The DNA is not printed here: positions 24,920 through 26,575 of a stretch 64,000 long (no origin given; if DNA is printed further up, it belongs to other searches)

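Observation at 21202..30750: Operon with three dissimilar ATP-grasp ligases, a cytoplasmic subtilase, an esterase and a heterodimeric ABC exporter: candidate uncharacterised peptide-ligation system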

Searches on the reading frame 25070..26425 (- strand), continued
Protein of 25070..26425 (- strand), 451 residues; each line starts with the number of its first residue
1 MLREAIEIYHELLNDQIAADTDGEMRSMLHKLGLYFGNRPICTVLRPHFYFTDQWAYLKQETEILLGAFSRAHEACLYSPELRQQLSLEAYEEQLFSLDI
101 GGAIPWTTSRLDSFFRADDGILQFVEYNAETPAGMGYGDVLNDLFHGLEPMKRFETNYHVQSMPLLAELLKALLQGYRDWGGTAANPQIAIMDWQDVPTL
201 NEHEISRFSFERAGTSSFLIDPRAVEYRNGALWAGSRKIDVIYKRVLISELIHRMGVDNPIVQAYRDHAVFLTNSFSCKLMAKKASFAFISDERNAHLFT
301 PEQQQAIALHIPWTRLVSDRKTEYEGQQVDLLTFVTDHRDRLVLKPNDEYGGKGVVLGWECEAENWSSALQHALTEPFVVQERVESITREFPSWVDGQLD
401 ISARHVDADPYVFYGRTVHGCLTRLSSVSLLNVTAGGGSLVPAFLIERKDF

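Call 29: search_protein_families(library=pfam, proteins=[L066:4024-5463:+, L066:5467-6012:+, L066:5993-7012:+, L066:6978-7859:+, L066:11089-12591:+, L066:12644-13432:+, L066:13447-14937:+, L066:13393-14988:-, L066:14934-16892:-, L061:6982-7986:+], max_evalue=0.001)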
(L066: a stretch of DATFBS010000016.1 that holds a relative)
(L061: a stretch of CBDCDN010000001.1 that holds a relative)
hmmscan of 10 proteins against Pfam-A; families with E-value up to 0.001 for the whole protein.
L066:4024-5463:+ (479 aa): 1 family
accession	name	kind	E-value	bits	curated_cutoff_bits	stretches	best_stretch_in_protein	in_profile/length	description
PF13088.12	BNR_2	-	0.00012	22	31.4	0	147-215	26-97/277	BNR repeat-like domain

L066:5467-6012:+ (181 aa): 5 families
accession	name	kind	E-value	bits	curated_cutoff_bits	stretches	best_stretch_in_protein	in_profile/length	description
PF00578.27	AhpC-TSA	-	1.1e-24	87.2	26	1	35-153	1-123/124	AhpC/TSA family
PF08534.16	Redoxin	-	2.3e-21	76.6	26.6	1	36-164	3-142/148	Redoxin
PF13905.12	Thioredoxin_8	-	7.2e-11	42.7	27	1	59-149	1-92/94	Thioredoxin-like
PF00085.26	Thioredoxin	-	3.4e-05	24.2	23.5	1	59-105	18-63/103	Thioredoxin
PF00255.25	GSHPx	-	6.7e-05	22.9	27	1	43-105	5-66/108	Glutathione peroxidase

L066:5993-7012:+ (339 aa): 2 families
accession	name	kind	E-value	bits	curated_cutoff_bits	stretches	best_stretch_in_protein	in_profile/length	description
PF02873.21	MurB_C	-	2.6e-25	88.9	27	1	240-336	6-99/99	UDP-N-acetylenolpyruvoylglucosamine reductase, C-terminal domain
PF01565.28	FAD_binding_4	-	4.3e-15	56.1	26.4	1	64-199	2-137/139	FAD binding domain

L066:6978-7859:+ (293 aa): 2 families
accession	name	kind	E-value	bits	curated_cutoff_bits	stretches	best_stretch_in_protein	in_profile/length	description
PF00756.26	Esterase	-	3e-28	99.7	22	1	52-280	4-243/251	Putative esterase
PF12146.15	Hydrolase_4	-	0.00086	19.1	27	0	152-244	58-152/239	Serine aminopeptidase, S33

L066:11089-12591:+ (500 aa): 1 family
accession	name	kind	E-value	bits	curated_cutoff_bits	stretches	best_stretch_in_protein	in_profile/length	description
PF04107.18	GCS2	-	6.1e-54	183.8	21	1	98-375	1-290/291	Glutamate-cysteine ligase family 2(GCS2)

L066:12644-13432:+ (262 aa): 2 families
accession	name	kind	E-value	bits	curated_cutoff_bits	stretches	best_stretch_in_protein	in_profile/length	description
PF07722.19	Peptidase_C26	-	7.4e-61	206.1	20.5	1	5-228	1-219/219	Peptidase C26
PF00117.34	GATase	-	2.2e-12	47.5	22.8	1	104-231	65-175/190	Glutamine amidotransferase class-I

L066:13447-14937:+ (496 aa): 2 families
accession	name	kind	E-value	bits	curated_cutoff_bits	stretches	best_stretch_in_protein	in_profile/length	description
PF00939.25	Na_sulph_symp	-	2.7e-66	224.9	27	1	28-487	11-461/472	Sodium:sulfate symporter transmembrane region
PF03600.22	CitMHS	-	4.3e-49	167.9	31.9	2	57-292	2-215/336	Citrate transporter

L066:13393-14988:- (531 aa): 0 families

L066:14934-16892:- (652 aa): 13 families
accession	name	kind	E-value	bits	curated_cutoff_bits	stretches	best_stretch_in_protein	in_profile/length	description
PF00005.33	ABC_tran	-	4.6e-50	170.2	25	2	20-192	2-137/137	ABC transporter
PF12848.13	ABC_tran_Xtn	-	4e-21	75.3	25.9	1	231-309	1-80/85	ABC transporter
PF02463.25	SMC_N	-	8.7e-14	51.9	40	0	443-509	136-208/220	RecF/RecN/SMC N terminal domain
PF13304.12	AAA_21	-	2.5e-13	51.2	27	1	444-503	238-303/304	AAA domain, putative AbiEii toxin, Type IV TA system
PF16326.10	ABC_tran_CTD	-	4.7e-12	46.4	32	1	574-637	5-65/69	ABC transporter C-terminal domain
PF13555.12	AAA_29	-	4.8e-07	29.9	27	0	348-372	15-42/61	P-loop containing region of AAA domain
PF00006.31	ATP-synt_ab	-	1.6e-05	25.1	29.5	0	21-52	6-37/213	ATP synthase alpha/beta family, nucleotide-binding domain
PF01926.29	MMR_HSR1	-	4.6e-05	23.9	21.9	0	355-376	2-23/113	50S ribosome-binding GTPase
PF13476.12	AAA_23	-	7e-05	24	27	0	354-372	21-39/201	AAA domain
PF03193.22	RsgA_GTPase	-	8.4e-05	22.9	30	0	349-382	103-136/174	RsgA GTPase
PF00931.28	NB-ARC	-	0.00033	20.4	23.5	0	353-378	19-44/248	NB-ARC domain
PF00350.29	Dynamin_N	-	0.00037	21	27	0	355-399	1-45/168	Dynamin family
PF00004.35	AAA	-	0.0004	21.3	21.2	0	34-67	3-33/131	ATPase family associated with various cellular activities (AAA)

L061:6982-7986:+ (334 aa): 1 family
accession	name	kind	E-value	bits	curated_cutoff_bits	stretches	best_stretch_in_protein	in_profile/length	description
PF00756.26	Esterase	-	5.6e-33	115.2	22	1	68-300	1-249/251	Putative esterase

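Call 45: predict_structure(alignment_id=A1)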
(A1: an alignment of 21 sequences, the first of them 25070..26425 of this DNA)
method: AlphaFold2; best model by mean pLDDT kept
length: 451 residues; sequences in the alignment: 21
mean_pLDDT: 78.7   pTM: 0.80
mean pLDDT of the five models: 78.7, 78.3, 77.9, 72.8, 67.3
residues with pLDDT >= 90: 125; 70-90: 217; 50-70: 80; < 50: 29
segments of 3 or more residues with pLDDT < 50: 128-132, 408-410, 415-417, 425-438
pLDDT, mean of each block of 10 residues (from residue 1): 74 84 87 74 73 78 81 87 89 86 57 65 63 67 88 91 79 82 90 75 85 93 95 95 78 91 92 80 80 93 91 89 92 93 81 75 90 90 71 55 52 51 45 40 80 56
secondary structure, 60 per line:
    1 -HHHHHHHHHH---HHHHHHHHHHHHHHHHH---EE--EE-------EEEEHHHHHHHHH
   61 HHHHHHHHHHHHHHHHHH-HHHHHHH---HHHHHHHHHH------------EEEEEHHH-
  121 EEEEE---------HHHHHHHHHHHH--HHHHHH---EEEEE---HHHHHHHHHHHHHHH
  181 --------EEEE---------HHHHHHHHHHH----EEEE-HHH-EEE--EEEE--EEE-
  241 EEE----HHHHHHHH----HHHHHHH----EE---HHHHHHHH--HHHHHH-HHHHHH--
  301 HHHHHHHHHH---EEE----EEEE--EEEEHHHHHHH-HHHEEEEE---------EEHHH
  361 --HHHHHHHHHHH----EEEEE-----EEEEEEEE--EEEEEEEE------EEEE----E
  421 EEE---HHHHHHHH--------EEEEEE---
elements in order: H2-11 H15-31 E48-51 H52-78 H80-86 H90-99 E112-116 E121-125 H135-146 H149-154 E158-162 H166-180 E189-192 H202-212 E217-220 E226-228 E231-234 E237-239 E241-243 H248-255 H260-266 H276-283 H286-291 H293-298 H301-310 E314-316 E321-324 E327-330 H331-337 E342-346 H363-373 E378-382 E388-395 E398-405 E412-415 E420-423 H427-434 E443-448

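Call 48: fold_search(model_id=the predicted structure, library=pdb)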
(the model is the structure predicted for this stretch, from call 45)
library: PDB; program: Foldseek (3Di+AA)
matches with E <= 10: 349; with E <= 0.001: 49
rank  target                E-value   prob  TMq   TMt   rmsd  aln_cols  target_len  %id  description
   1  8fbz_A                4.2e-12  1.00  0.59  0.58   6.6       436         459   13  Crystal Structure of apo human Glutathione Synthetase Y270E (released 2024-05-08)
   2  3kal_B                2.6e-11  1.00  0.62  0.60   6.9       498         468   13  Structure of homoglutathione synthetase from Glycine max in closed conformation with homoglutathione, ADP, a sulfate i (released 2009-12-22)
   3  8fbz_B                2.9e-11  1.00  0.57  0.56   6.9       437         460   13  Crystal Structure of apo human Glutathione Synthetase Y270E (released 2024-05-08)
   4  9cjn                  4.3e-11  1.00  0.62  0.58   8.3       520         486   14  Ligase Cp1B (released 2025-05-21)
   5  5oes_A                4.8e-11  1.00  0.61  0.62   4.9       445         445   13  The structure of a glutathione synthetase (StGSS1) from Solanum tuberosum in ADP and y-EC bound closed conformation. (released 2018-04-25)
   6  5oes_E                8.0e-11  1.00  0.62  0.62   4.9       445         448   12  The structure of a glutathione synthetase (StGSS1) from Solanum tuberosum in ADP and y-EC bound closed conformation. (released 2018-04-25)
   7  5oes_F                8.0e-11  1.00  0.61  0.62   4.9       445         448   13  The structure of a glutathione synthetase (StGSS1) from Solanum tuberosum in ADP and y-EC bound closed conformation. (released 2018-04-25)
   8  2hgs                  8.4e-11  1.00  0.61  0.58   6.1       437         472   14  HUMAN GLUTATHIONE SYNTHETASE (released 1999-06-22)
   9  3kaj_B                1.1e-10  1.00  0.53  0.54   6.7       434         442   14  Apoenzyme structure of homoglutathione synthetase from Glycine max in open conformation (released 2009-12-22)
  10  5oes_C                1.2e-10  1.00  0.61  0.61   4.9       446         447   13  The structure of a glutathione synthetase (StGSS1) from Solanum tuberosum in ADP and y-EC bound closed conformation. (released 2018-04-25)
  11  5oes_B                1.6e-10  1.00  0.61  0.61   5.0       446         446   13  The structure of a glutathione synthetase (StGSS1) from Solanum tuberosum in ADP and y-EC bound closed conformation. (released 2018-04-25)
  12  1m0w_A                1.6e-10  1.00  0.61  0.58   6.3       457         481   13  Yeast Glutathione Synthase Bound to gamma-glutamyl-cysteine, AMP-PNP and 2 Magnesium Ions (released 2002-12-11)
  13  3kal_A                1.6e-10  1.00  0.54  0.52   7.2       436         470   14  Structure of homoglutathione synthetase from Glycine max in closed conformation with homoglutathione, ADP, a sulfate i (released 2009-12-22)
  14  1m0t_B                4.6e-10  1.00  0.52  0.51   7.8       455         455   13  Yeast Glutathione Synthase (released 2002-12-11)
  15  1m0w_B                5.1e-10  1.00  0.61  0.57   6.2       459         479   12  Yeast Glutathione Synthase Bound to gamma-glutamyl-cysteine, AMP-PNP and 2 Magnesium Ions (released 2002-12-11)
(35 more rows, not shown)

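Call 50: search_protein_families(library=ncbifam, proteins=[L066:6978-7859:+, L061:6982-7986:+, L066:11089-12591:+, L066:12644-13432:+, L058:4287-5411:+, L026:6347-7090:+], max_evalue=0.00001)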
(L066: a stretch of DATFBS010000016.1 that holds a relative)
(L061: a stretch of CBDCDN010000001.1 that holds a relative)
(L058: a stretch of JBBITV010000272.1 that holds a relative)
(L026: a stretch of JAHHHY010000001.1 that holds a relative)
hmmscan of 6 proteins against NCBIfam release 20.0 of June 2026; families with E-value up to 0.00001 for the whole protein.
L066:6978-7859:+ (293 aa): 3 families
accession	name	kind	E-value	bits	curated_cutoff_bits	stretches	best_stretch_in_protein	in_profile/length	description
NF058612.1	GTNG0744Estse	equivalog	2.2e-14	54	450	1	49-249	15-195/242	GTNG_0744 family esterase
NF041944.1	Xylase_Ferestase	equivalog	4.7e-13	48.2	1200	1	47-205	473-623/694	bifunctional endo-1,4-beta-xylanase/feruloyl esterase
NF007758.0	PRK10439.1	equivalog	4.8e-11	42.3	222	1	146-279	267-401/418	enterochelin esterase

L061:6982-7986:+ (334 aa): 3 families
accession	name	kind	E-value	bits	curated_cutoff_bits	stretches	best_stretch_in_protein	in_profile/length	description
NF058612.1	GTNG0744Estse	equivalog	1.1e-12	48.4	450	1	67-302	14-239/242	GTNG_0744 family esterase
NF007758.0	PRK10439.1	equivalog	1.8e-11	43.7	222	1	171-303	277-411/418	enterochelin esterase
NF041944.1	Xylase_Ferestase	equivalog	4.7e-06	25.1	1200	1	68-222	475-625/694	bifunctional endo-1,4-beta-xylanase/feruloyl esterase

L066:11089-12591:+ (500 aa): 9 families
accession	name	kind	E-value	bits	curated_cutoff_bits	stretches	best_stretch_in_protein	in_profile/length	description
NF010039.0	PRK13515.1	equivalog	5.9e-157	522.2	371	1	91-458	5-374/378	carboxylate-amine ligase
NF010043.0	PRK13517.1-3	equivalog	5.3e-104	348.1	409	1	89-457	4-376/381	glutamate--cysteine ligase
NF010041.0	PRK13517.1-1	subfamily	6.8e-86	288.8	332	1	96-455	5-366/368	glutamate--cysteine ligase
TIGR02050.1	gshA_cyan_rel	subfamily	9.8e-82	274.5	176.4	1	97-381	1-287/287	YbdK family carboxylate-amine ligase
NF010042.0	PRK13517.1-2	equivalog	7.6e-71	238.9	427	1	90-456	5-373/376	glutamate--cysteine ligase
NF010040.1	PRK13516.1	equivalog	2.1e-70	237.7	425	1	88-449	2-363/369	YbdK family carboxylate-amine ligase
NF010044.0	PRK13517.1-4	equivalog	9.3e-64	215.7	437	1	89-454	7-371/372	glutamate--cysteine ligase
NF010045.0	PRK13518.1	equivalog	1.3e-52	179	395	1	96-434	13-341/360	glutamate--cysteine ligase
TIGR02048.1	gshA_cyano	equivalog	1.5e-19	70.2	249.05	1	213-455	113-362/376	glutamate--cysteine ligase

L066:12644-13432:+ (262 aa): 7 families
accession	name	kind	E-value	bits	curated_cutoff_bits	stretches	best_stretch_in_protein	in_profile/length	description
NF008471.0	PRK11366.1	equivalog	2.6e-38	131.9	266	1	30-256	27-252/254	gamma-glutamyl-gamma-aminobutyrate hydrolase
NF045546.1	GCDPHdlase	equivalog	2e-09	37.8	250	0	63-125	53-107/198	gamma-glutamyl-CDP-amidate hydrolase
NF001975.0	PRK00758.1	equivalog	2e-09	37.3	198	0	156-248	94-182/185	GMP synthase subunit A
TIGR00888.1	guaA_Nterm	equivalog_domain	6.2e-09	35.5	172.15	0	156-233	96-171/188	glutamine-hydrolyzing GMP synthase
NF003792.0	PRK05380.1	equivalog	8.4e-08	31.3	308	1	195-254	473-532/534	CTP synthase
TIGR00337.1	PyrG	equivalog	1.2e-06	27.5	462.75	0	184-244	465-523/526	glutamine hydrolyzing CTP synthase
NF000848.1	PRK00074.1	equivalog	2.2e-06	26.6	400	0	107-245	66-184/512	glutamine-hydrolyzing GMP synthase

L058:4287-5411:+ (374 aa): 9 families
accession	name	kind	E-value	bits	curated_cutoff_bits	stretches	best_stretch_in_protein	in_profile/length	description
NF010039.0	PRK13515.1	equivalog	1.6e-161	537.2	371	1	4-371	8-373/378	carboxylate-amine ligase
NF010043.0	PRK13517.1-3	equivalog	9.5e-110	367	409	1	6-369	11-374/381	glutamate--cysteine ligase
TIGR02050.1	gshA_cyan_rel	subfamily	4.9e-90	301.8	176.4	1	7-295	1-287/287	YbdK family carboxylate-amine ligase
NF010041.0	PRK13517.1-1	subfamily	2.1e-86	290.4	332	1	5-370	4-367/368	glutamate--cysteine ligase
NF010042.0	PRK13517.1-2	equivalog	3.4e-83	279.6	427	1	6-369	11-372/376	glutamate--cysteine ligase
NF010044.0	PRK13517.1-4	equivalog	4e-74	249.8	437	1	4-367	12-370/372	glutamate--cysteine ligase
NF010040.1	PRK13516.1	equivalog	5.4e-72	242.9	425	1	5-364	9-364/369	YbdK family carboxylate-amine ligase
NF010045.0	PRK13518.1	equivalog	3.6e-63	213.7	395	1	5-365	12-357/360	glutamate--cysteine ligase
TIGR02048.1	gshA_cyano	equivalog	7e-25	87.8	249.05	1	64-368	57-361/376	glutamate--cysteine ligase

L026:6347-7090:+ (247 aa): 11 families
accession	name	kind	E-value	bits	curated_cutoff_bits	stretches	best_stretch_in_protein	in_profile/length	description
NF008471.0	PRK11366.1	equivalog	2.9e-27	95.7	266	1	35-230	29-227/254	gamma-glutamyl-gamma-aminobutyrate hydrolase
NF045546.1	GCDPHdlase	equivalog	1.1e-11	45.1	250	1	60-233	48-186/198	gamma-glutamyl-CDP-amidate hydrolase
TIGR00888.1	guaA_Nterm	equivalog_domain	1.1e-10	41.3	172.15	1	103-232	60-171/188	glutamine-hydrolyzing GMP synthase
NF010081.0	PRK13566.1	equivalog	4e-10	38.6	645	1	107-235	594-707/729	anthranilate synthase component I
NF001975.0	PRK00758.1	equivalog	8.5e-09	35.3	198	1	106-245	61-180/185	GMP synthase subunit A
NF000848.1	PRK00074.1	equivalog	1.3e-07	30.6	400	1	102-234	59-176/512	glutamine-hydrolyzing GMP synthase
NF005849.0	PRK07765.1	equivalog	1.5e-07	30.9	308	0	109-232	72-179/219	aminodeoxychorismate/anthranilate synthase component II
TIGR01815.1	TrpE-clade3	equivalog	2.5e-07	29.1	739.15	1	109-235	584-695/717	anthranilate synthase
NF011201.0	PRK14607.1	equivalog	3.1e-07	29.5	670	1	110-245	70-187/534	bifunctional anthranilate synthase component II/anthranilate phosphoribosyltransferase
TIGR00566.1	trpG_papA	subfamily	4.9e-06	26.4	121.05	0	112-232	73-180/192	glutamine amidotransferase of anthranilate synthase or aminodeoxychorismate synthase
NF003792.0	PRK05380.1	equivalog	6e-06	25.2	308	0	193-247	473-526/534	CTP synthase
